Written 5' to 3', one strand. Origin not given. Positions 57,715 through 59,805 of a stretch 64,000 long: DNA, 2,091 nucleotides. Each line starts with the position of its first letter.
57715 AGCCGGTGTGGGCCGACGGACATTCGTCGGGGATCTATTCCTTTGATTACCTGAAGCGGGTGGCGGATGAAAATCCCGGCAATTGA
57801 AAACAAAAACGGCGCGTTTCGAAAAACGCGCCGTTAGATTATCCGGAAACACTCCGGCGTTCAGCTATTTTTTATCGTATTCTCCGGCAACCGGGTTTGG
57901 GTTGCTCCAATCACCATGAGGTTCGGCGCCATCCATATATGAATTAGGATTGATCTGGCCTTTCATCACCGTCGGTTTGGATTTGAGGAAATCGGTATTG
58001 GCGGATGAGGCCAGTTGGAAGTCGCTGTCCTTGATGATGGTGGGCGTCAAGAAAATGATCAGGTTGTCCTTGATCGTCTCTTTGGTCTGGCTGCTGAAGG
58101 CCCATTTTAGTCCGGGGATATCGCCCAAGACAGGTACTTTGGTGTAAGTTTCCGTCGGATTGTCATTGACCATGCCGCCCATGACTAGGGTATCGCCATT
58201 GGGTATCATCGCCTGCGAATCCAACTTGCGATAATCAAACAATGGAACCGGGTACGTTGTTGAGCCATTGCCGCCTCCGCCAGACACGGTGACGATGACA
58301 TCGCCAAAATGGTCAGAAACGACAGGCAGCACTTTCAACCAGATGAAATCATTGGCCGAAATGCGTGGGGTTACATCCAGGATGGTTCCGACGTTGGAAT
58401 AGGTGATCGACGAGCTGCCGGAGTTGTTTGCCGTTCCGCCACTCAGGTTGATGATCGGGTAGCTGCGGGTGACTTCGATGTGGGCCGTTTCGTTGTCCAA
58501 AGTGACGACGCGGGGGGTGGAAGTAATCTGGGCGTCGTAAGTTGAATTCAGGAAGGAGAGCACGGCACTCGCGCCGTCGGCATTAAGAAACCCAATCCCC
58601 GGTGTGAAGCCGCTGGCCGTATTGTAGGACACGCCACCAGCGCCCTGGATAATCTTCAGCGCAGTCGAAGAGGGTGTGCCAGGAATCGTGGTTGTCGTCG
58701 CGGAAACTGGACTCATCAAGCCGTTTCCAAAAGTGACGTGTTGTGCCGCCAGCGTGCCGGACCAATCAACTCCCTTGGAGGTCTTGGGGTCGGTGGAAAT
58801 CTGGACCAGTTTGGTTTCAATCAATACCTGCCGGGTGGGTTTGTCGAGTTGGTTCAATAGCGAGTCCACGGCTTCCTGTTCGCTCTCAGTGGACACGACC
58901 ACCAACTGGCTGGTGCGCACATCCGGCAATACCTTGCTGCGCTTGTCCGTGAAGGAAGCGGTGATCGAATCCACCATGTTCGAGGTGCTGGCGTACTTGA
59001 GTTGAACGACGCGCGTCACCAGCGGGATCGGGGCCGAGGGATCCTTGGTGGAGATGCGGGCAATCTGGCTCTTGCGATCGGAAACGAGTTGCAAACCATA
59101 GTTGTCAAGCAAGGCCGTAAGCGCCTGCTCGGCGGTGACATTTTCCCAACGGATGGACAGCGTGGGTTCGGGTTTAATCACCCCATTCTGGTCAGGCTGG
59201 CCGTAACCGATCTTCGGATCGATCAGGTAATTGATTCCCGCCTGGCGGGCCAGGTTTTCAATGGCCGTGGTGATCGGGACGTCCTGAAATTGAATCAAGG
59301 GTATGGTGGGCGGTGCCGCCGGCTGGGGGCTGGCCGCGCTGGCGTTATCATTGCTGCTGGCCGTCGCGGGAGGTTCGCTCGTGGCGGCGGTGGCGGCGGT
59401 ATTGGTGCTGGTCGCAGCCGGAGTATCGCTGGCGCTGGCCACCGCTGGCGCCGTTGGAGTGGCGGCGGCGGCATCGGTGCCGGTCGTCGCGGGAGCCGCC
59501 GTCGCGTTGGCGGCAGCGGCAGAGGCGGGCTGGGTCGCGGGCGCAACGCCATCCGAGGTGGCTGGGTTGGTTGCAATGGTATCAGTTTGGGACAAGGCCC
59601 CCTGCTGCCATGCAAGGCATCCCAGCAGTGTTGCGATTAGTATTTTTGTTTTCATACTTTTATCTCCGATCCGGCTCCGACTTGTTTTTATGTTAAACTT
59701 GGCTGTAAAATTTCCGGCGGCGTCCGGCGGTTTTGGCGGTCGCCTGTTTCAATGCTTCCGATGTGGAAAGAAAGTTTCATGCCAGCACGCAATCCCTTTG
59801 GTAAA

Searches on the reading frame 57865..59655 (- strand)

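Call 34: search_protein_families(library=pfam, proteins=[window:57865-59655:-])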
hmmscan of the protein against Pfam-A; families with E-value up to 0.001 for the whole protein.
window:57865-59655:- (596 aa): 3 families
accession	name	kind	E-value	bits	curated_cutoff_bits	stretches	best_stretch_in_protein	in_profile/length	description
PF00263.26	Secretin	-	1.6e-40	138.9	27.5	1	369-542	2-169/169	Bacterial type II and III secretion system protein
PF03958.22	Secretin_N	-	4.8e-11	43.1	28.2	1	214-276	1-69/69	Bacterial type II/III secretion system short domain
PF07660.19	STN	-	2.5e-05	24.4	28.4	0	165-198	15-47/52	Secretin and TonB N terminus short domain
